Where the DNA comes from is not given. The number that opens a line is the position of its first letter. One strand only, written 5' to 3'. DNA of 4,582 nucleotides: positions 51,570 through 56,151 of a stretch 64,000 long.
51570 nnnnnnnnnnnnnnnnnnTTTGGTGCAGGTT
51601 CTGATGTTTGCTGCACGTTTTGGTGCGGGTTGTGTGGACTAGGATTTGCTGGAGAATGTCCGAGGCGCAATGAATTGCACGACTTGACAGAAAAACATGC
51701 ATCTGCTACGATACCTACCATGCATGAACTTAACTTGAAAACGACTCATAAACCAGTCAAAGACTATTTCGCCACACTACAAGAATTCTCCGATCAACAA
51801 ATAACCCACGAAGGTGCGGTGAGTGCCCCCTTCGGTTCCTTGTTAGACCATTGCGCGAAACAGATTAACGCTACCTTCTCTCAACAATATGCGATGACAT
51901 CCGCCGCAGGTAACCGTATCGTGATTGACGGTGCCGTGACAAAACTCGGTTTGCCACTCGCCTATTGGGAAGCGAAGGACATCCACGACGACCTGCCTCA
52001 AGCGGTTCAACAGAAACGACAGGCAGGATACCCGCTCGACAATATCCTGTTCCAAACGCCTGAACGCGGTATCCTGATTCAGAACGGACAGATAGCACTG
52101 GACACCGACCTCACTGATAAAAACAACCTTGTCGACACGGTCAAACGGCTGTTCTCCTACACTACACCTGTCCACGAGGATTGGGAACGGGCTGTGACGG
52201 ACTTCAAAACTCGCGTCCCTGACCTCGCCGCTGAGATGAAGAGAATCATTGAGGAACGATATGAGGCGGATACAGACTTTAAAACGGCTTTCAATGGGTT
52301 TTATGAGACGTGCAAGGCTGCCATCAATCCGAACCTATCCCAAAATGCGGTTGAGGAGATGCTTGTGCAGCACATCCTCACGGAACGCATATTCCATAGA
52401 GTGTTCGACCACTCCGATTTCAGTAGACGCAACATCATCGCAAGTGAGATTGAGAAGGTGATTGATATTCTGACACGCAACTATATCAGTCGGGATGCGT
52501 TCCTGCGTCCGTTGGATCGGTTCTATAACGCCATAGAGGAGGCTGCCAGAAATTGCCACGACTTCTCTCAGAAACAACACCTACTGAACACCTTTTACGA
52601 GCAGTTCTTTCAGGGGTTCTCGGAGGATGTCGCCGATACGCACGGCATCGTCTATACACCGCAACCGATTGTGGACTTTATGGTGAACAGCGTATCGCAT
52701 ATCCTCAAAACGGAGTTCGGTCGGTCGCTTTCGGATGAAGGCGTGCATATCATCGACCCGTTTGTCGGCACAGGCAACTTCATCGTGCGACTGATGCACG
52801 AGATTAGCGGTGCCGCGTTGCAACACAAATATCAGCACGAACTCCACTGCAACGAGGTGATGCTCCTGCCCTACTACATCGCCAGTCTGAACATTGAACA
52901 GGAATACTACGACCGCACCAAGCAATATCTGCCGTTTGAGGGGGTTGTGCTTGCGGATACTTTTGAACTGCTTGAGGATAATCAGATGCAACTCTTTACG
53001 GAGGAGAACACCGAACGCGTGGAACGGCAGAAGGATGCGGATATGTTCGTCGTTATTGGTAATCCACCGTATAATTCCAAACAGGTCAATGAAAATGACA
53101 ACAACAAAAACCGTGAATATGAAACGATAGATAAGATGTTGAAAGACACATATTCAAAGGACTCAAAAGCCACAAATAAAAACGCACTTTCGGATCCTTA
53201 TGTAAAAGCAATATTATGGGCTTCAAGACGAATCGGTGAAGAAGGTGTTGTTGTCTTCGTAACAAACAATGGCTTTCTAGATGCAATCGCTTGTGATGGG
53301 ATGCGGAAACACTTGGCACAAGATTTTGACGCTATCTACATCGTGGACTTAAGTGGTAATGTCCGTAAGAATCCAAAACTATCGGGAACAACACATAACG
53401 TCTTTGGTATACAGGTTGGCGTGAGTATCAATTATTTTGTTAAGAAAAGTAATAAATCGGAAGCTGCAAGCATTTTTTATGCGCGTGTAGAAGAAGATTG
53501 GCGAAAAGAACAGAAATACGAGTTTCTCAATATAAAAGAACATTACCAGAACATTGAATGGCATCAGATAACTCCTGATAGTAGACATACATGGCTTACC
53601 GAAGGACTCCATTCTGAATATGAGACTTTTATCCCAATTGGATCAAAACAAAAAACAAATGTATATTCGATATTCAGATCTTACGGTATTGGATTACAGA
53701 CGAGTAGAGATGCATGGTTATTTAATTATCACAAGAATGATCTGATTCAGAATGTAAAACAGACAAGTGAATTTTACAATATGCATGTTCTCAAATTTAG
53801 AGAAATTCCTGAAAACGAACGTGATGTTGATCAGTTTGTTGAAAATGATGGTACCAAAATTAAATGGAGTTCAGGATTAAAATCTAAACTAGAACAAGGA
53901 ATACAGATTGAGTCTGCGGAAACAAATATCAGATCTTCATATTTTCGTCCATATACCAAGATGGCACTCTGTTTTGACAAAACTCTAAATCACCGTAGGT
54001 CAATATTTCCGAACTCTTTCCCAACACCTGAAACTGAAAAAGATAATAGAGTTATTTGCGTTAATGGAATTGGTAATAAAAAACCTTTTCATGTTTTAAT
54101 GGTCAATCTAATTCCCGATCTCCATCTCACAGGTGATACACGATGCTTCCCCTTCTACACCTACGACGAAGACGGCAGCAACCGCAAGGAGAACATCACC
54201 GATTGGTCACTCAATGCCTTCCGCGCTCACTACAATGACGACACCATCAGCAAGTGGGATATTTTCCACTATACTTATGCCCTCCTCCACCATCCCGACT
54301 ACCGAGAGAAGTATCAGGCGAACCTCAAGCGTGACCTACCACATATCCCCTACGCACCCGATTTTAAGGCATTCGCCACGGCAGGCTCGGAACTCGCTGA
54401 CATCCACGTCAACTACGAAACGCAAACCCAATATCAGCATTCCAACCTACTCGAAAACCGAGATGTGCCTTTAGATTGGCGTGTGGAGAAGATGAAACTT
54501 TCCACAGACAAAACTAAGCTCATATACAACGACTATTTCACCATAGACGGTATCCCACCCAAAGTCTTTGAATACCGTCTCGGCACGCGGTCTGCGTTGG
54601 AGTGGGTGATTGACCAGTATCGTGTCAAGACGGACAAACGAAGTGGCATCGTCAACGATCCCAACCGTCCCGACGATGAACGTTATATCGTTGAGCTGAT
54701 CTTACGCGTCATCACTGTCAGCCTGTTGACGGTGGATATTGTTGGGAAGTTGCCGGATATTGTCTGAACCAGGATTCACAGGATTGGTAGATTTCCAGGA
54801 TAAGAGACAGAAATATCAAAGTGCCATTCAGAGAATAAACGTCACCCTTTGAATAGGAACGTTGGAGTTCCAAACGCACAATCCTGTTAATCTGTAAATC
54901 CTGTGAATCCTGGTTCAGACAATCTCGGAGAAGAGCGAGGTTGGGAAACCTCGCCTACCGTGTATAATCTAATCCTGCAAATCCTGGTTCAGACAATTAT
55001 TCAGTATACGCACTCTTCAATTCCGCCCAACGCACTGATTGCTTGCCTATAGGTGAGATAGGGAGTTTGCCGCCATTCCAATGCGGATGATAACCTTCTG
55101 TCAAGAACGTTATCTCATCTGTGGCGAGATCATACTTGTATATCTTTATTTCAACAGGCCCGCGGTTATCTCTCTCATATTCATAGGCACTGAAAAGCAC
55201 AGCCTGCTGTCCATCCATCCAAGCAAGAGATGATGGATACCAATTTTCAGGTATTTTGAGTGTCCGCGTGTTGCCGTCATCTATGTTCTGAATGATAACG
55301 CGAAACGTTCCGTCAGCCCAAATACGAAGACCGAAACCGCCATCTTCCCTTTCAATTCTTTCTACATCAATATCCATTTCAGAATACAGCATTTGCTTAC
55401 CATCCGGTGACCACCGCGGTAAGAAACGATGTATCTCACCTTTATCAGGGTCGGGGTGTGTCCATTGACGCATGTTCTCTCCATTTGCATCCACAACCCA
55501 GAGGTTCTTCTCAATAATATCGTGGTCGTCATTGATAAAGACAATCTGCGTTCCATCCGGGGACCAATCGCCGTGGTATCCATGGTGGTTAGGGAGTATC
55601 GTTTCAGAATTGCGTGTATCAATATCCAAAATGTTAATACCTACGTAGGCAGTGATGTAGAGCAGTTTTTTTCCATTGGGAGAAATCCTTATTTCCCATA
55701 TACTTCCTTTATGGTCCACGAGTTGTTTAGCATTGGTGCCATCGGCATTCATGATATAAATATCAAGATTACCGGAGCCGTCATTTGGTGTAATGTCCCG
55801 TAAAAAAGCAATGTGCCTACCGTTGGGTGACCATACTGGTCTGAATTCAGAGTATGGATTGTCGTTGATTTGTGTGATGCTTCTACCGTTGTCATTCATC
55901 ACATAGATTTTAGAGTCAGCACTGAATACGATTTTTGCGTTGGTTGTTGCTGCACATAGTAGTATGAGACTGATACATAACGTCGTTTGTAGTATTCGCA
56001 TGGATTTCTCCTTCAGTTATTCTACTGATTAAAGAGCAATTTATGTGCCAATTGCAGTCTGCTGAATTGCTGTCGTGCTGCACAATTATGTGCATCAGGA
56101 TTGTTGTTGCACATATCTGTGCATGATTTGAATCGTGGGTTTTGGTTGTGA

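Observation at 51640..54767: Solitary MmeI-family type IIL restriction-modification enzyme embedded in the WD40 cluster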

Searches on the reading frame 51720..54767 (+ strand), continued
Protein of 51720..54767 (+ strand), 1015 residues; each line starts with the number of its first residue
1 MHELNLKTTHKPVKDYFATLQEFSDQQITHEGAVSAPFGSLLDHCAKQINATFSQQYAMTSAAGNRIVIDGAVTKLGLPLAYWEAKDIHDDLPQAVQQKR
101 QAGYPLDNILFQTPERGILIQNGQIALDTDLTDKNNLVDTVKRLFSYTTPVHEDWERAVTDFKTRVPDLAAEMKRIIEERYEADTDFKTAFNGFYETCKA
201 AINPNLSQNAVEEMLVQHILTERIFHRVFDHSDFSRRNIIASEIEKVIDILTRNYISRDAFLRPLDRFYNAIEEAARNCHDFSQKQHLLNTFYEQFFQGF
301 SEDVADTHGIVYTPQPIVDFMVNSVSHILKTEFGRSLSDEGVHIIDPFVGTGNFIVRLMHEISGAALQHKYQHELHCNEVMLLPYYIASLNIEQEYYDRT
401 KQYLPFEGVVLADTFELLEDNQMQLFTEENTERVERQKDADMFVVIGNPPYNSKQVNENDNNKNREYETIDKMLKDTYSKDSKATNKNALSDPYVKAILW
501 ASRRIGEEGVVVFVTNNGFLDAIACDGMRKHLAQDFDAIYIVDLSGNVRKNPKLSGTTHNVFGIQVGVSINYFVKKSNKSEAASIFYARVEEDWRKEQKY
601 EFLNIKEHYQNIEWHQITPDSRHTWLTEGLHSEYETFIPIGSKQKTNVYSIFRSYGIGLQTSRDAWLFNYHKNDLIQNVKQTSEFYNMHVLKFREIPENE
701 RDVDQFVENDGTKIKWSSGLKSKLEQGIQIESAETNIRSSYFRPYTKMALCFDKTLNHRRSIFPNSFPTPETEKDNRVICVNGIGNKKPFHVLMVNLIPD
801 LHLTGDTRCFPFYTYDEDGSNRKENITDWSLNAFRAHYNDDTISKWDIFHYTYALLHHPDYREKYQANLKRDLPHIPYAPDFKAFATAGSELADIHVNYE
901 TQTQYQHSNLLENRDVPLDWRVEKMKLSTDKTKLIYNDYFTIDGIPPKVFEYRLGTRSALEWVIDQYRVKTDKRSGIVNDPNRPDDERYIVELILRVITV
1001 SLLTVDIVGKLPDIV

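Call 44: find_encoding_contigs(protein=P0003, flank=10000, max_places=2)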
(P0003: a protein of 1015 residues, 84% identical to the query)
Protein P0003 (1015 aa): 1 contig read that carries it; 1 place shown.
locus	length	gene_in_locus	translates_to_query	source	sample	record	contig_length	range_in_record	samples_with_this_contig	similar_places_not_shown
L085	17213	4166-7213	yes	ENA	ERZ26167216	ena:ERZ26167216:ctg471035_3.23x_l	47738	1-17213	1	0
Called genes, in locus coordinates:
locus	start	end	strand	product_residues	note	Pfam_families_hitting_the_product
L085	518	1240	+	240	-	-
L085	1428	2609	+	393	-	PF08487:VIT, PF00092:VWA, PF13519:VWA_2 (weak), PF13768:VWA_3 (weak)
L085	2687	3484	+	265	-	-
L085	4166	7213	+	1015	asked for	PF22240:ISP_coupler, PF02384:N6_Mtase, PF18135:Type_ISP_C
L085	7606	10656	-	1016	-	PF23381:Beta-prop_IFT122_1st, PF25174:Beta-prop_THOC3, PF25175:Beta-prop_WDR5, PF25171:Beta-prop_WDR36-Utp21_1st, PF25391:WD40_Gbeta, PF23414:Beta-prop_EML_2, PF25172:Beta-prop_WDR3_2nd, PF25175:Beta-prop_WDR5, +96 more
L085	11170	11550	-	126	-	-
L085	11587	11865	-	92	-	-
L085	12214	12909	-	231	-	PF00754:F5_F8_type_C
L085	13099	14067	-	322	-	PF01609:DDE_Tnp_1, PF13612:DDE_Tnp_1_3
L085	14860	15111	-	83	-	-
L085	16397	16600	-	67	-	-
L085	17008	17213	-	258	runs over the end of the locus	-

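Call 65: predict_structure(alignment_id=A4)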
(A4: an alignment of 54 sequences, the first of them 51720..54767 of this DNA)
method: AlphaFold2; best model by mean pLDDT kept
length: 1015 residues; sequences in the alignment: 54
mean_pLDDT: 64.5   pTM: 0.42
mean pLDDT of the five models: 64.5, 59.2, 57.3, 55.7, 53.5
residues with pLDDT >= 90: 23; 70-90: 466; 50-70: 272; < 50: 254
segments of 3 or more residues with pLDDT < 50: 30-34, 149-153, 232-235, 280-283, 298-312, 380-382, 422-425, 450-464, 484-491, 546-566, 591-611, 619-665, 710-714, 741-747, 759-827, 867-874, 972-977
pLDDT, mean of each block of 10 residues (from residue 1): 69 81 66 60 80 72 69 65 66 81 78 83 80 85 70 57 74 85 86 74 59 74 63 50 73 76 81 65 52 53 38 55 74 81 76 74 86 76 55 71 67 66 52 70 74 36 57 74 47 73 83 70 63 80 50 31 47 78 68 39 40 51 30 24 27 27 47 73 81 82 70 56 82 63 43 62 37 35 35 31 29 33 44 84 77 79 53 57 87 77 85 69 80 83 90 75 75 48 72 90 90 68
secondary structure, 60 per line:
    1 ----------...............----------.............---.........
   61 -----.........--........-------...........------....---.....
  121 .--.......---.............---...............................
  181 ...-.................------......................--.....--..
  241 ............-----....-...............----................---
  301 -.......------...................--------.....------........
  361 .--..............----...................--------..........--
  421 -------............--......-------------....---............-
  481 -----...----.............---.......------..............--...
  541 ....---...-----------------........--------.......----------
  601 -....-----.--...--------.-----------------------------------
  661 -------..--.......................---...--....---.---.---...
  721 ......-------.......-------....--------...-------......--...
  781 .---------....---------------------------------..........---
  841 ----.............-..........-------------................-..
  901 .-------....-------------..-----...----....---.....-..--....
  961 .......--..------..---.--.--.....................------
elements in order (helices of 4 or more, strands of 3 or more residues): H11-25 H36-48 E52-60 E66-74 E77-84 H92-102 E109-112 E116-121 E124-130 H134-146 H150-183 H185-201 H208-229 H232-236 H239-252 H258-261 H263-277 H282-297 H302-308 H315-333 E342-346 H353-361 H364-374 E375-377 H382-400 H411-418 H428-439 E442-447 H461-464 H468-479 H493-505 E509-515 H523-535 E538-544 E568-575 E584-590 H602-605 H672-694 H703-706 H718-726 E737-740 E748-751 H770-775 E778-781 E791-794 H828-837 H845-857 H859-868 H882-897 E909-912 E933-935 E940-943 H947-951 H959-967 H989-1009

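Call 67: fold_search(model_id=the predicted structure, library=pdb)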
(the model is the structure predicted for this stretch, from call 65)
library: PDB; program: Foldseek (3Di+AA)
matches with E <= 10: 378; with E <= 0.001: 73
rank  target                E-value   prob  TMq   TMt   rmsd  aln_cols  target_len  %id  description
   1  7lo5_A                5.8e-54  1.00  0.44  0.44  20.5      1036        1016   33  cryoEM structure DrdV-DNA complex (released 2021-03-17)
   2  7lo5_B                1.9e-53  1.00  0.43  0.43  20.3      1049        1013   33  cryoEM structure DrdV-DNA complex (released 2021-03-17)
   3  7lo5_C                2.5e-53  1.00  0.44  0.44  17.7      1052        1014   33  cryoEM structure DrdV-DNA complex (released 2021-03-17)
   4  7lo5_D                4.8e-53  1.00  0.44  0.44  17.8      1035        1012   34  cryoEM structure DrdV-DNA complex (released 2021-03-17)
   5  7lvv_B                1.5e-52  1.00  0.44  0.44  20.4      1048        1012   33  cryoEM structure DrdV-DNA complex (released 2021-03-17)
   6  7lvv_A                1.6e-51  1.00  0.44  0.44  20.4      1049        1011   33  cryoEM structure DrdV-DNA complex (released 2021-03-17)
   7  5ffj_B                1.2e-41  1.00  0.42  0.35  16.1       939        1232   30  Structure of a nuclease-deletion mutant of the Type ISP restriction-modification enzyme LlaGI in complex with a DNA su (released 2016-03-30)
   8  5ffj_A                1.3e-40  1.00  0.39  0.38  21.4       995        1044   30  Structure of a nuclease-deletion mutant of the Type ISP restriction-modification enzyme LlaGI in complex with a DNA su (released 2016-03-30)
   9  4xqk_B                1.5e-39  1.00  0.42  0.30  18.5       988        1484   30  ATP-dependent Type ISP restriction-modification enzyme LlaBIII bound to DNA (released 2015-09-16)
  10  4xqk_A                3.0e-38  1.00  0.41  0.29  17.1       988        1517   28  ATP-dependent Type ISP restriction-modification enzyme LlaBIII bound to DNA (released 2015-09-16)
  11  8cy2_A                7.4e-07  1.00  0.20  0.34   6.9       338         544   17  CamA Adenine Methyltransferase Complexed to Cognate Substrate DNA and Inhibitor APNEA (Compound 9) (released 2023-01-11)
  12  7lni_C                7.8e-07  1.00  0.21  0.36  19.0       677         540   13  SeMet CamA Adenine Methyltransferase Complexed to Cognate Substrate DNA (released 2021-05-19)
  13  7rfk_C                8.1e-07  1.00  0.21  0.35  19.0       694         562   13  CamA Adenine Methyltransferase Complexed to Cognate Substrate DNA and Inhibitor Sinefungin (released 2021-09-15)
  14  7rfk_A                9.3e-07  1.00  0.22  0.36  20.5       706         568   12  CamA Adenine Methyltransferase Complexed to Cognate Substrate DNA and Inhibitor Sinefungin (released 2021-09-15)
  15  7rfk_B                1.0e-06  1.00  0.23  0.37  19.1       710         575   14  CamA Adenine Methyltransferase Complexed to Cognate Substrate DNA and Inhibitor Sinefungin (released 2021-09-15)
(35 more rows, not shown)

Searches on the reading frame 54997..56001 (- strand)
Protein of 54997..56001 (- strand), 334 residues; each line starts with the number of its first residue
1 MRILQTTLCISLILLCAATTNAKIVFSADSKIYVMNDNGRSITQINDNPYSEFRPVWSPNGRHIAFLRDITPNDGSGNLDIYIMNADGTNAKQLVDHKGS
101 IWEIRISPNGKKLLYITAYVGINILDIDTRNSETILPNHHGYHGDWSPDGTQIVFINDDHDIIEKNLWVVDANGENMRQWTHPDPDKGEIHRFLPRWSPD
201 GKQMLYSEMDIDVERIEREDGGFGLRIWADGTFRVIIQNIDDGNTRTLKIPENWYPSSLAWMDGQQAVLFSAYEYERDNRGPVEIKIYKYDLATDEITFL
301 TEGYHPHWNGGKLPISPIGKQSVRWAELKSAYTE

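Call 15: search_protein_families(library=pfam, proteins=[window:54997-56001:-], max_evalue=0.001)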
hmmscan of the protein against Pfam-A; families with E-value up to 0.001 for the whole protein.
window:54997-56001:- (334 aa): 4 families
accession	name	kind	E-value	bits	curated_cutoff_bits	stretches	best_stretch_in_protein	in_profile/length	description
PF07676.18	PD40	-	1.5e-18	66.6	20.9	1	43-83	2-38/38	WD40-like Beta Propeller Repeat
PF00930.27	DPPIV_N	-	6.3e-09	35.5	22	0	124-184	27-82/354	Dipeptidyl peptidase IV (DPP IV) N-terminal region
PF25174.1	Beta-prop_THOC3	-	3.1e-08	33.4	305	1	88-217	36-157/272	THOC3 beta-propeller domain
PF14583.12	Pectate_lyase22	-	2.9e-05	23.4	30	0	125-207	173-255/386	Oligogalacturonate lyase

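Call 40: find_homologous_proteins(query=window:54997-56001:-, max_evalue=1e-20)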
Query window:54997-56001:- (334 aa): 1008 proteins with E <= 1e-20 among 8000 candidates; the best 120 are listed.
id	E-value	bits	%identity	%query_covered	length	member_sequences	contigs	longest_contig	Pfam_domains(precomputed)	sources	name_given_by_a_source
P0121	3.3e-223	758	97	100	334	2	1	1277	PF25174.2,PF26549.1,PF00930.28,PF23381.2,PF14583.13,PF26550.2,PF07676.19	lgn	-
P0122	1.3e-182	625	81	100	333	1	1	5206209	PF26549.1,PF00930.28,PF14583.13,PF26550.2,PF07676.19,PF16755.12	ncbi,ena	-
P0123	2.3e-175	601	78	100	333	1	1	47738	PF25174.2,PF26549.1,PF00930.28,PF26550.2,PF07676.19,PF16755.12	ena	-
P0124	1.2e-174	598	77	98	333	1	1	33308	PF25174.2,PF26549.1,PF00930.28,PF26550.2,PF07676.19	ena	-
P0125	7.3e-160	550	71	99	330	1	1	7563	PF25174.2,PF26549.1,PF00930.28,PF23381.2,PF26550.2,PF07676.19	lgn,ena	-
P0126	8.2e-159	546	71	100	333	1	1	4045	PF25174.2,PF26549.1,PF00930.28,PF23381.2,PF26550.2,PF07676.19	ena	-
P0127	3.2e-153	528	75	91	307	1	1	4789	PF25174.2,PF26549.1,PF00930.28,PF23381.2,PF26550.2,PF07676.19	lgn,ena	-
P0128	1.2e-150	520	69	100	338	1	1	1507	PF26549.1,PF00930.28,PF23381.2,PF14583.13,PF26550.2,PF07676.19,PF23414.2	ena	-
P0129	1.1e-149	516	70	94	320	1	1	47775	PF26549.1,PF00930.28,PF23381.2,PF26550.2,PF02897.22,PF07676.19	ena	-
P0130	1.7e-148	512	70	100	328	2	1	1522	PF25174.2,PF26549.1,PF00930.28,PF23381.2,PF26550.2,PF07676.19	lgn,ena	-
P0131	3.1e-146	505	67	100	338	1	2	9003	PF25174.2,PF26549.1,PF00930.28,PF23381.2,PF14583.13,PF26550.2,PF07676.19,PF23414.2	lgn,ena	-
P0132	8.0e-146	504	67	96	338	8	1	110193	PF26549.1,PF00930.28,PF14583.13,PF26550.2,PF07676.19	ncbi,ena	-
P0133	2.4e-145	502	67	100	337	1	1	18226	PF25174.2,PF26549.1,PF00930.28,PF24797.2,PF23381.2,PF14583.13,PF26550.2,PF00400.39,PF07676.19,PF23414.2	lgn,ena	-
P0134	3.2e-145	502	65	95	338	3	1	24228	PF25174.2,PF26549.1,PF00930.28,PF23381.2,PF14583.13,PF26550.2,PF07676.19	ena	-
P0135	8.7e-139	480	70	90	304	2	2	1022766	PF26549.1,PF00930.28,PF23381.2,PF26550.2,PF07676.19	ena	-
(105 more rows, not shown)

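Call 41: find_encoding_contigs(protein=P0122, flank=10000, max_places=2)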
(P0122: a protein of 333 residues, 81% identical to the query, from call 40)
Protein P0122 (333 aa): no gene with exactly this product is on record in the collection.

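Call 42: find_encoding_contigs(protein=P0123, flank=10000, max_places=2)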
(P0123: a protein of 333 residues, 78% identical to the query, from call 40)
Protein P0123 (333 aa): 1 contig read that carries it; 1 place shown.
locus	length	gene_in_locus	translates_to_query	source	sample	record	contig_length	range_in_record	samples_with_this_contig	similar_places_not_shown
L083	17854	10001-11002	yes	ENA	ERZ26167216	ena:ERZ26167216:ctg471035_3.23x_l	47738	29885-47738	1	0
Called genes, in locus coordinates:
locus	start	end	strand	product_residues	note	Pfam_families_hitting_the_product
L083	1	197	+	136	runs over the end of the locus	-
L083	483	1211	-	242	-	-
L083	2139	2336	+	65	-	-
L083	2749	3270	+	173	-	PF08867:FRG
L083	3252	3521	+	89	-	-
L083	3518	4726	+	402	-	-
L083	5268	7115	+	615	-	PF13860:FlgD_ig (weak)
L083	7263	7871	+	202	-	PF02516:STT3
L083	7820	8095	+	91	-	-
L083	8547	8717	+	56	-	-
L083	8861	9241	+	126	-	-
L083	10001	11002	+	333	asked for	PF26549:Tricorn_N (weak), PF00930:DPPIV_N (faint), PF25174:Beta-prop_THOC3 (faint), PF07676:PD40 (faint), PF26550:Tricorn_2nd, PF16755:Beta-prop_NUP159_NUP214 (weak), PF26549:Tricorn_N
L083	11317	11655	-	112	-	-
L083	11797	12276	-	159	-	-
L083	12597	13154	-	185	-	PF13358:DDE_3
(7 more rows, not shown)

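Call 43: find_encoding_contigs(protein=P0124, flank=10000, max_places=2)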
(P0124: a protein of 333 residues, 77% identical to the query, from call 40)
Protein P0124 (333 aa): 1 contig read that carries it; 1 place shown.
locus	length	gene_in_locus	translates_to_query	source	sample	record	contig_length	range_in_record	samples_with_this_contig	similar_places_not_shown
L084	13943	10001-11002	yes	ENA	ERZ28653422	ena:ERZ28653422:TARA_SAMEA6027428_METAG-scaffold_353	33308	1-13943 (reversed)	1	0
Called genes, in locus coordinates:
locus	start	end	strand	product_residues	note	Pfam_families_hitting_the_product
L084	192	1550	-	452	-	-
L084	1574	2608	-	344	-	-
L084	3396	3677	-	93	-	-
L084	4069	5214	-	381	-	PF00041:fn3 (weak), PF25059:FN3_DSCAM-DSCAML_C (faint)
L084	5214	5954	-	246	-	-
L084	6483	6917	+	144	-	-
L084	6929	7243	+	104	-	-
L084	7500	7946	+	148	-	-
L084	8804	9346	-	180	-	-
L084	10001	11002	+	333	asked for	PF00930:DPPIV_N (faint), PF25174:Beta-prop_THOC3 (faint), PF07676:PD40 (faint), PF26550:Tricorn_2nd, PF26549:Tricorn_N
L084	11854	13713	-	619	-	PF24814:WD40_Prp19, PF25174:Beta-prop_THOC3, PF25175:Beta-prop_WDR5, PF25391:WD40_Gbeta, PF23381:Beta-prop_IFT122_1st, PF24807:WD40_CDC20-Fz, PF25172:Beta-prop_WDR3_2nd, PF24805:EIF3I, +107 more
